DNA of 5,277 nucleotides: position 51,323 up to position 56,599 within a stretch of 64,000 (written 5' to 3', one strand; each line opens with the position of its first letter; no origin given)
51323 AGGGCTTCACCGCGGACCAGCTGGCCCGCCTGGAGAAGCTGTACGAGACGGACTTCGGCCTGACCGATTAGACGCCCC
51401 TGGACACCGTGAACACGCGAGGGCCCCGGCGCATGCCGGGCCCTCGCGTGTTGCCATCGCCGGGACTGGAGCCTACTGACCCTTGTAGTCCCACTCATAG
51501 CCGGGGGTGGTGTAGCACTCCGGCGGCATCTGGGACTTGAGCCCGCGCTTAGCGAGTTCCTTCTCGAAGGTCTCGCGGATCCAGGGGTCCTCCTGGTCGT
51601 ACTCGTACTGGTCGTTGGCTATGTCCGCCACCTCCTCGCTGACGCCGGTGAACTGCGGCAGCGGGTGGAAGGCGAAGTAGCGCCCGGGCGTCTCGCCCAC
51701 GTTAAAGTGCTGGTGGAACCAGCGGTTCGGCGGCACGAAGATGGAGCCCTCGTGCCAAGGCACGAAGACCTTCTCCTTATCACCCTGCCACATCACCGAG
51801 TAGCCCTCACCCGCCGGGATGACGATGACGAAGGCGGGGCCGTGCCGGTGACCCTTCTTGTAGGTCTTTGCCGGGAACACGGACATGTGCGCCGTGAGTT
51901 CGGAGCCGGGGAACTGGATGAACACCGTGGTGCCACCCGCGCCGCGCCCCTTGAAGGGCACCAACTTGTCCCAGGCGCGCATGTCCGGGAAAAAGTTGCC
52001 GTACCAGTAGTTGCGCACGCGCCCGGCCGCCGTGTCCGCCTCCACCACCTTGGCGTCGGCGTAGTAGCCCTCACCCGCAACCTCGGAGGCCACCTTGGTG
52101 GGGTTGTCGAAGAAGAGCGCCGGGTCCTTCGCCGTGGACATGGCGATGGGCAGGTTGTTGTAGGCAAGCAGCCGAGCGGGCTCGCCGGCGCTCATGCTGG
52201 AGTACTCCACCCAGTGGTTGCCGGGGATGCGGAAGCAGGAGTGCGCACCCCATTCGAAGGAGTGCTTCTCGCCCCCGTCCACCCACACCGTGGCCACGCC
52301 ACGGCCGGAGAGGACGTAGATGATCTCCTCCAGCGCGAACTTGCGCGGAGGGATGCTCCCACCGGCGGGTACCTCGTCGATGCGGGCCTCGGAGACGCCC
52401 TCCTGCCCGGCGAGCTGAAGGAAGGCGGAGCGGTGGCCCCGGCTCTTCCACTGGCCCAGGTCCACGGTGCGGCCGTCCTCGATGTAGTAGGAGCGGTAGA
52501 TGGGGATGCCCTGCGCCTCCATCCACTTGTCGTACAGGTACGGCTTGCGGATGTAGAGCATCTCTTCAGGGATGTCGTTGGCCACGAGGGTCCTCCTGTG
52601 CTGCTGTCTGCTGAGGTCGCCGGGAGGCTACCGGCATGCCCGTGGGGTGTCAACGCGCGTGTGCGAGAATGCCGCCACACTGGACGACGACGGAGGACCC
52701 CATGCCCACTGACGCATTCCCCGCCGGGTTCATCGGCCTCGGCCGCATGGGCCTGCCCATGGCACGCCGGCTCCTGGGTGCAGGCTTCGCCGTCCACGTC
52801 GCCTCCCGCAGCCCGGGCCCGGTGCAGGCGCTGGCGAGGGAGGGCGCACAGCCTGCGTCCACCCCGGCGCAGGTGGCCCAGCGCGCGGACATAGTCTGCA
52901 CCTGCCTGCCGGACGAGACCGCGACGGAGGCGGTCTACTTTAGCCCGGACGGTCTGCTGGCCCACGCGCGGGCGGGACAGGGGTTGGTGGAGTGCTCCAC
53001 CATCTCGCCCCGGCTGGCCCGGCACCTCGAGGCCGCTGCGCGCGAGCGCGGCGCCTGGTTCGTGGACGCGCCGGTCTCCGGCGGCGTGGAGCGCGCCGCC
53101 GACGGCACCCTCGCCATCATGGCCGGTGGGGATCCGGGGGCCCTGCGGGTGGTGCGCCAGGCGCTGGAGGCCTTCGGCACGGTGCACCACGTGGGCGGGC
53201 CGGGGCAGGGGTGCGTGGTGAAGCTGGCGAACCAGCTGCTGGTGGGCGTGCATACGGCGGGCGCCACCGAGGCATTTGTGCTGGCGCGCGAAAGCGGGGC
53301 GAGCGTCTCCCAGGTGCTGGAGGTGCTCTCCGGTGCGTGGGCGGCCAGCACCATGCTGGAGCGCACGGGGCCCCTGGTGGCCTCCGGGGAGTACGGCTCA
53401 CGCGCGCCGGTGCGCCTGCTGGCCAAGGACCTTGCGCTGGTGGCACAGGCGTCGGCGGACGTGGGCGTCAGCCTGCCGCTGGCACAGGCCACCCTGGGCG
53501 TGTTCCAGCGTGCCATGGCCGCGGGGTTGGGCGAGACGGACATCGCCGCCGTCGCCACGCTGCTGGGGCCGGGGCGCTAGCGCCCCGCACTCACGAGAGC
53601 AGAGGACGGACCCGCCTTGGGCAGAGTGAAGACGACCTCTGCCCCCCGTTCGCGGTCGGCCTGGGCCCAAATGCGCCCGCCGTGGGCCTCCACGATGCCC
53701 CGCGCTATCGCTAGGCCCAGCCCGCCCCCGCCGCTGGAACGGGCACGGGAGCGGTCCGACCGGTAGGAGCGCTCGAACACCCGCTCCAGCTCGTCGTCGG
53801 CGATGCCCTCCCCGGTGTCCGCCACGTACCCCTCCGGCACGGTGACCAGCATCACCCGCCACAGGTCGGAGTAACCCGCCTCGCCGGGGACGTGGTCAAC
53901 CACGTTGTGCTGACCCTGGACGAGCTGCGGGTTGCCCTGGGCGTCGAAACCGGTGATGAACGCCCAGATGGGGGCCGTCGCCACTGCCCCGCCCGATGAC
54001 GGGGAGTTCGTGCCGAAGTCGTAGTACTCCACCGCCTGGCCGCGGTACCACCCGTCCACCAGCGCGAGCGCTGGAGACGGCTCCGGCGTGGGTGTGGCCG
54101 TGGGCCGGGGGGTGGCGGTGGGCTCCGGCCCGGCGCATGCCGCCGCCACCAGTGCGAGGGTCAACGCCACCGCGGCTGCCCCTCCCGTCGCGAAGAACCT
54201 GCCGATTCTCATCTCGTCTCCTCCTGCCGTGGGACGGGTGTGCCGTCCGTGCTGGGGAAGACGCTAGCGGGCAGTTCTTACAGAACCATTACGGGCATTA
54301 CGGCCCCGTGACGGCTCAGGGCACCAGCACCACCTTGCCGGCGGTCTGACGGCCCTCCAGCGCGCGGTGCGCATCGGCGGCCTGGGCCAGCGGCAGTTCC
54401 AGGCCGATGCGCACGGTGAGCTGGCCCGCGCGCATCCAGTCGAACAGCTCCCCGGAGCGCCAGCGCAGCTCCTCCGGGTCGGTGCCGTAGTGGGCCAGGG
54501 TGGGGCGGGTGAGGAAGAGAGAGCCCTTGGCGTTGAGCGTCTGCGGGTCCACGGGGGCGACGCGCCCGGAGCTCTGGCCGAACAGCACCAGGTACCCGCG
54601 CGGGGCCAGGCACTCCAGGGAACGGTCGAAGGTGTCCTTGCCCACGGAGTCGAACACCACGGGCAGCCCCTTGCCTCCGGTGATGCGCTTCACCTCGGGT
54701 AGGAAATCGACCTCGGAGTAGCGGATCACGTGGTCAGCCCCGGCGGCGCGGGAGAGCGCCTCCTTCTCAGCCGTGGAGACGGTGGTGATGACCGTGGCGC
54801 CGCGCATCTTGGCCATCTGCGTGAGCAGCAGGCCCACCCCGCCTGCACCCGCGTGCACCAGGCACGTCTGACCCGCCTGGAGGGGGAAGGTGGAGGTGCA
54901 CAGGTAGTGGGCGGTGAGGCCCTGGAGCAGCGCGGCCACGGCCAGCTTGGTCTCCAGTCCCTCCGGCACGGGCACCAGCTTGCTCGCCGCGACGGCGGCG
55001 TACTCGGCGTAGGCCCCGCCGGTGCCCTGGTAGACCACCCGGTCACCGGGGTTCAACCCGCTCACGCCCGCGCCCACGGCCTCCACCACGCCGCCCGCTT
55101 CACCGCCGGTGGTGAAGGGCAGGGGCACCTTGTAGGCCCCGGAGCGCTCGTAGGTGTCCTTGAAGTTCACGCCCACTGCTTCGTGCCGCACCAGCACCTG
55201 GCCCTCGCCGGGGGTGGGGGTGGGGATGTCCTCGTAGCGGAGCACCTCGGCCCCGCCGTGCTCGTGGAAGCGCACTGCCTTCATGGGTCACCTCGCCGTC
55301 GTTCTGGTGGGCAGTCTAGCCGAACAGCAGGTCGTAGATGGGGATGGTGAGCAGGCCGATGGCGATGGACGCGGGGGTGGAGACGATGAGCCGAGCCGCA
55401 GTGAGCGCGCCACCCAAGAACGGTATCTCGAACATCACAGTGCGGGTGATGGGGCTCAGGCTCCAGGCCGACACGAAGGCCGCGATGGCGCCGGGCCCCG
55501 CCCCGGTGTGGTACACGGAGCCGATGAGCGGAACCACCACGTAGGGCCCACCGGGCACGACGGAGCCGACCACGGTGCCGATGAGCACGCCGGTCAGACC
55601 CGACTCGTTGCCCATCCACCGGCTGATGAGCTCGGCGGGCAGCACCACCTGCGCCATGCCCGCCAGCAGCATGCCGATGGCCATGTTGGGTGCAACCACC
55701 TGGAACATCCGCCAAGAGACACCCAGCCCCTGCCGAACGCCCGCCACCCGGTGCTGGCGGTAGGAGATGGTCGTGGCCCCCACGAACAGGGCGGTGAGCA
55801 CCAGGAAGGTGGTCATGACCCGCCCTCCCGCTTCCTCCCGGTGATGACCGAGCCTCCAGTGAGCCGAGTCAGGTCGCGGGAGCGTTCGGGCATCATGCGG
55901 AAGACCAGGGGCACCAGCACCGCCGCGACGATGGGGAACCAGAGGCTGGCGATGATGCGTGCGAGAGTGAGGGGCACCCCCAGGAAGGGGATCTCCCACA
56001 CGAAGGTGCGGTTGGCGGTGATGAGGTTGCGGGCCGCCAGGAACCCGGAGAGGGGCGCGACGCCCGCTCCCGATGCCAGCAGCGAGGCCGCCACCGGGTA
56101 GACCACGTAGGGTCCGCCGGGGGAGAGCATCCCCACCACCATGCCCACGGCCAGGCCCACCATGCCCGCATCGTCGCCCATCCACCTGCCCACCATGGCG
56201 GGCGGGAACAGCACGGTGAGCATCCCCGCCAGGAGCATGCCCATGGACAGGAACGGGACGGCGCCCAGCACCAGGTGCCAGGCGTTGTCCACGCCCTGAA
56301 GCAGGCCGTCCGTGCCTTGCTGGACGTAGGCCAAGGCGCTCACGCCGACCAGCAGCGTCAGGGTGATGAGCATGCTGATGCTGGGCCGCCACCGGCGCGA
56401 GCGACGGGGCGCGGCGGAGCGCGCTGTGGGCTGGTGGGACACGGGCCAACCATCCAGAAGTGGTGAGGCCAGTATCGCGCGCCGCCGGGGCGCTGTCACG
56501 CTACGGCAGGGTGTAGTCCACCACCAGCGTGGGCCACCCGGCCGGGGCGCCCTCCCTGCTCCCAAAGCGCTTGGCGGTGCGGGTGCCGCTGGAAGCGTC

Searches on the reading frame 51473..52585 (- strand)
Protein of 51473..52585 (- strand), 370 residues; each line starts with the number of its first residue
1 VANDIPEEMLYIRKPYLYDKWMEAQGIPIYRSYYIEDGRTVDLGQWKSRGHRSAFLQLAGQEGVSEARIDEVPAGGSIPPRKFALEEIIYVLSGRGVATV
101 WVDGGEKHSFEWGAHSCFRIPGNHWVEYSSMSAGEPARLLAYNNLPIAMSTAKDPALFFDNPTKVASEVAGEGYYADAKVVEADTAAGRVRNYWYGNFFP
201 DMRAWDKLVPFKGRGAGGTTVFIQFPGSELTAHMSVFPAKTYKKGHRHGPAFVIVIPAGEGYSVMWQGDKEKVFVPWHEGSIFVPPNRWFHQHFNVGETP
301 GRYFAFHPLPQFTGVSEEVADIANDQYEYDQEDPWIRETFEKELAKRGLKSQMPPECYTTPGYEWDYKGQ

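Call 3: search_protein_families(library=pfam, proteins=[window:51473-52585:-], max_evalue=0.01)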
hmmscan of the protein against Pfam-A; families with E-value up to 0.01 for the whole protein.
window:51473-52585:- (370 aa): 2 families
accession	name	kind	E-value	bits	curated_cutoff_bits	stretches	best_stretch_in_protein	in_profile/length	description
PF07883.17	Cupin_2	-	1.1e-06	28.6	27.2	1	71-140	4-67/70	Cupin domain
PF00190.28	Cupin_1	-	6e-05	23.1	22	0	61-110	30-79/151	Cupin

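Call 4: search_protein_families(library=ncbifam, proteins=[window:51473-52585:-], max_evalue=0.01)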
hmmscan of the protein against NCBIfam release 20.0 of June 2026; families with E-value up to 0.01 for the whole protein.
window:51473-52585:- (370 aa): 1 family
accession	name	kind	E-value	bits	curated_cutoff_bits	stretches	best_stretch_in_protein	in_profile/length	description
NF049978.1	AminoSalDhMabB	equivalog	3.1e-05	23.5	650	0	233-306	252-319/351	5-aminosalicylate 1,2-dioxygenase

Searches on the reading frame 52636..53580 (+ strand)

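Call 3: search_protein_families(library=pfam, proteins=[window:52636-53580:+], max_evalue=0.01)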
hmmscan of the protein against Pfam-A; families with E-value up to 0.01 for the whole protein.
window:52636-53580:+ (314 aa): 7 families
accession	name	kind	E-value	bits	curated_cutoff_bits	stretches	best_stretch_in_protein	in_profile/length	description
PF03446.21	NAD_binding_2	-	2.8e-47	161.2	21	1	31-186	3-159/161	NAD binding domain of 6-phosphogluconate dehydrogenase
PF14833.11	NAD_binding_11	-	9e-25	87.7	30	1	190-309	1-121/122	NAD-binding of NADP-dependent 3-hydroxyisobutyrate dehydrogenase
PF21761.2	RedAm-like_C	-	1.6e-09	38.5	27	1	207-310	20-125/127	NADPH-dependent reductive aminase-like, C-terminal domain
PF03807.23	F420_oxidored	-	3.7e-08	34.3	21.6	1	31-100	3-76/94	NADP oxidoreductase coenzyme F420-dependent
PF02826.25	2-Hacid_dh_C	-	3.8e-07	30.1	25.1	1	30-100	39-108/178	D-isomer specific 2-hydroxyacid dehydrogenase, NAD binding domain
PF07991.19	KARI_N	-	0.00021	21.4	20.6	1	32-98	9-75/165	Acetohydroxy acid isomeroreductase, NADPH-binding domain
PF13241.12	NAD_binding_7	-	0.0038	18.2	22.1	0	33-101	13-79/104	Putative NAD(P)-binding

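Call 4: search_protein_families(library=ncbifam, proteins=[window:52636-53580:+], max_evalue=0.01)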
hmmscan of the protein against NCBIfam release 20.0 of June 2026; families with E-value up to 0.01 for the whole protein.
window:52636-53580:+ (314 aa): 12 families
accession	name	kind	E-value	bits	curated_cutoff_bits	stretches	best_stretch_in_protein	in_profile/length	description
NF008592.0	PRK11559.1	equivalog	4.5e-65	219.9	397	1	31-308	6-284/296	2-hydroxy-3-oxopropionate reductase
TIGR01505.1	tartro_sem_red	equivalog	7.8e-64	215.7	340.75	1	31-308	3-281/291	2-hydroxy-3-oxopropionate reductase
NF043037.1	ThreonDh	equivalog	4e-61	207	350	1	30-309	5-286/297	L-threonate dehydrogenase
TIGR01692.1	HIBADH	equivalog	1.5e-55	188.6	291.6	1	32-310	1-287/288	3-hydroxyisobutyrate dehydrogenase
NF012005.0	PRK15461.1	equivalog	7.5e-43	146.8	348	1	31-307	5-283/298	sulfolactaldehyde 3-reductase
NF011633.0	PRK15059.1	equivalog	1.3e-41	142.7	451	1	31-306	4-279/292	2-hydroxy-3-oxopropionate reductase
NF007161.0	PRK09599.1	subfamily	7.9e-15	54.9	271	1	31-205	4-183/302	NADP-dependent phosphogluconate dehydrogenase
TIGR00872.1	gnd_rel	equivalog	8e-09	35.1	297.2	1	31-204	4-180/299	phosphogluconate dehydrogenase (NAD(+)-dependent, decarboxylating)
NF006765.0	PRK09287.1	equivalog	4.6e-06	25.8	413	1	31-194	7-181/476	NADP-dependent phosphogluconate dehydrogenase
TIGR00873.1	gnd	equivalog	0.00024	20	426.7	0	133-194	110-177/467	decarboxylating NADP(+)-dependent phosphogluconate dehydrogenase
NF006409.0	PRK08655.1-3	equivalog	0.00078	19.1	310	1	34-95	8-69/290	prephenate dehydrogenase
NF004017.0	PRK05479.1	equivalog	0.0013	17.5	336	1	32-98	22-88/337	ketol-acid reductoisomerase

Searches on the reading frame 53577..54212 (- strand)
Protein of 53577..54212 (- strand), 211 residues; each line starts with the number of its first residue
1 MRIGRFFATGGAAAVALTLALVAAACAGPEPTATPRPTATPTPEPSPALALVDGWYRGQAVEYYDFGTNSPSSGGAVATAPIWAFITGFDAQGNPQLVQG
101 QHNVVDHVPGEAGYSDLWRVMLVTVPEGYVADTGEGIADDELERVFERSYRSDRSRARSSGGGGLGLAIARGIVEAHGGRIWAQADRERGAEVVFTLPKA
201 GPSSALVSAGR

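Call 22: search_protein_families(library=pfam, proteins=[window:53577-54212:-], max_evalue=0.001)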
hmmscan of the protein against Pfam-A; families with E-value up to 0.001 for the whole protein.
window:53577-54212:- (211 aa): 1 family
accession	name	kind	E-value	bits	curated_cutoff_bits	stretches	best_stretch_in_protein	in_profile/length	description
PF02518.31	HATPase_c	-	1.6e-17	64.4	26.4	1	130-200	42-110/111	Histidine kinase-, DNA gyrase B-, and HSP90-like ATPase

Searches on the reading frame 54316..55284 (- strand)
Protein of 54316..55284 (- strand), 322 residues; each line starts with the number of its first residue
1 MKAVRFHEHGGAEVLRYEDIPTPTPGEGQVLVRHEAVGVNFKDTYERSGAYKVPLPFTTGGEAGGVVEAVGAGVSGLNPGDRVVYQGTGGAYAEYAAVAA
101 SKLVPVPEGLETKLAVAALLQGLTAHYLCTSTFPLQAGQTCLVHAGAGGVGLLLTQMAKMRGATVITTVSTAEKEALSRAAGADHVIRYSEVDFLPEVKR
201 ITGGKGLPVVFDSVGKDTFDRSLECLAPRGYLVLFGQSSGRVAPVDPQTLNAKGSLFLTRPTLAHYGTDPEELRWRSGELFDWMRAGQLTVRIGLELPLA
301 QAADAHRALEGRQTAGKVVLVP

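Call 3: search_protein_families(library=pfam, proteins=[window:54316-55284:-], max_evalue=0.01)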
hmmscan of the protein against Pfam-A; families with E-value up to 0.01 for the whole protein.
window:54316-55284:- (322 aa): 3 families
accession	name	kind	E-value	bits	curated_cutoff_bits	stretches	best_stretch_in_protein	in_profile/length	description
PF00107.32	ADH_zinc_N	-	1.9e-26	93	31.8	1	149-251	1-103/129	Zinc-binding dehydrogenase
PF13602.12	ADH_zinc_N_2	-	9e-24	85.4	27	1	182-320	2-134/134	Zinc-binding dehydrogenase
PF08240.17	ADH_N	-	9.4e-18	64.8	23.5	1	26-108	1-104/104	Alcohol dehydrogenase GroES-like domain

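Call 4: search_protein_families(library=ncbifam, proteins=[window:54316-55284:-], max_evalue=0.01)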
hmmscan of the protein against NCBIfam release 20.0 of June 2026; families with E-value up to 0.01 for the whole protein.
window:54316-55284:- (322 aa): 27 families (the best 25 are shown)
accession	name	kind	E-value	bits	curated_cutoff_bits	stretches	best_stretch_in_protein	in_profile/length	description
NF008024.0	PRK10754.1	subfamily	2.1e-88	296.5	348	1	2-322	3-327/327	NADPH:quinone reductase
TIGR02824.1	quinone_pig3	subfamily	5.9e-65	219.4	296.8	1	1-321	1-324/325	putative NAD(P)H quinone oxidoreductase, PIG3 family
NF010344.0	PRK13771.1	subfamily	2.4e-33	115.5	349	2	89-237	115-256/334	putative alcohol dehydrogenase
NF041183.1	Pks2_ls1_myc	equivalog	1.1e-26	92.1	2400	1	13-320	1418-1727/2086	sulfolipid-1 biosynthesis phthioceranic/hydroxyphthioceranic acid synthase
NF041172.1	AcrlCoa_red_Thmprot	equivalog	1.1e-24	87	500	2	89-320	115-332/334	acryloyl-CoA reductase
TIGR01751.1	crot-CoA-red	equivalog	8.1e-24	84.1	378.55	2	85-194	135-246/398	crotonyl-CoA carboxylase/reductase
TIGR02817.1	adh_fam_1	subfamily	1.7e-23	83.6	284.05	1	14-320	16-333/336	zinc-binding alcohol dehydrogenase family protein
TIGR03451.1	mycoS_dep_FDH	equivalog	4.9e-23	81.5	512.9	2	14-85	13-84/358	S-(hydroxymethyl)mycothiol dehydrogenase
TIGR02823.1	oxido_YhdH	subfamily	1.2e-20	73.6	297.25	1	13-241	12-247/324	acrylyl-CoA reductase family protein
TIGR03989.1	Rxyl_3153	subfamily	1e-17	64.5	440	2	16-85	15-85/370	NDMA-dependent alcohol dehydrogenase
NF003808.0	PRK05396.1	equivalog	8e-17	61.1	380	2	88-241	117-268/341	L-threonine 3-dehydrogenase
TIGR00692.1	tdh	equivalog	1.1e-16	60.8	458.35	2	88-241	115-266/340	L-threonine 3-dehydrogenase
NF006940.0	PRK09422.1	equivalog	1.1e-16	60.7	344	2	89-238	114-262/338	alcohol dehydrogenase AdhP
NF058644.1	CurcmRedCuraProt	equivalog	2.4e-16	59.8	440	1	7-251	10-258/336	NADPH-dependent curcumin/dihydrocurcumin reductase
NF041097.1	keto_inos_dh_IolM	equivalog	3.4e-15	55.6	450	2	89-255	150-329/389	scyllo-inosose 3-dehydrogenase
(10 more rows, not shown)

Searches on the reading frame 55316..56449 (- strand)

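Call 22: search_protein_families(library=pfam, proteins=[window:55316-56449:-], max_evalue=0.001)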
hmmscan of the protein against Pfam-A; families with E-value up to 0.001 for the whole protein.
window:55316-56449:- (377 aa): 1 family
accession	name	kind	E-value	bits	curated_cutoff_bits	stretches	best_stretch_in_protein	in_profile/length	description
PF03773.19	ArsP_1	-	1.8e-07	31.1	32.3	1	252-367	16-130/294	Predicted permease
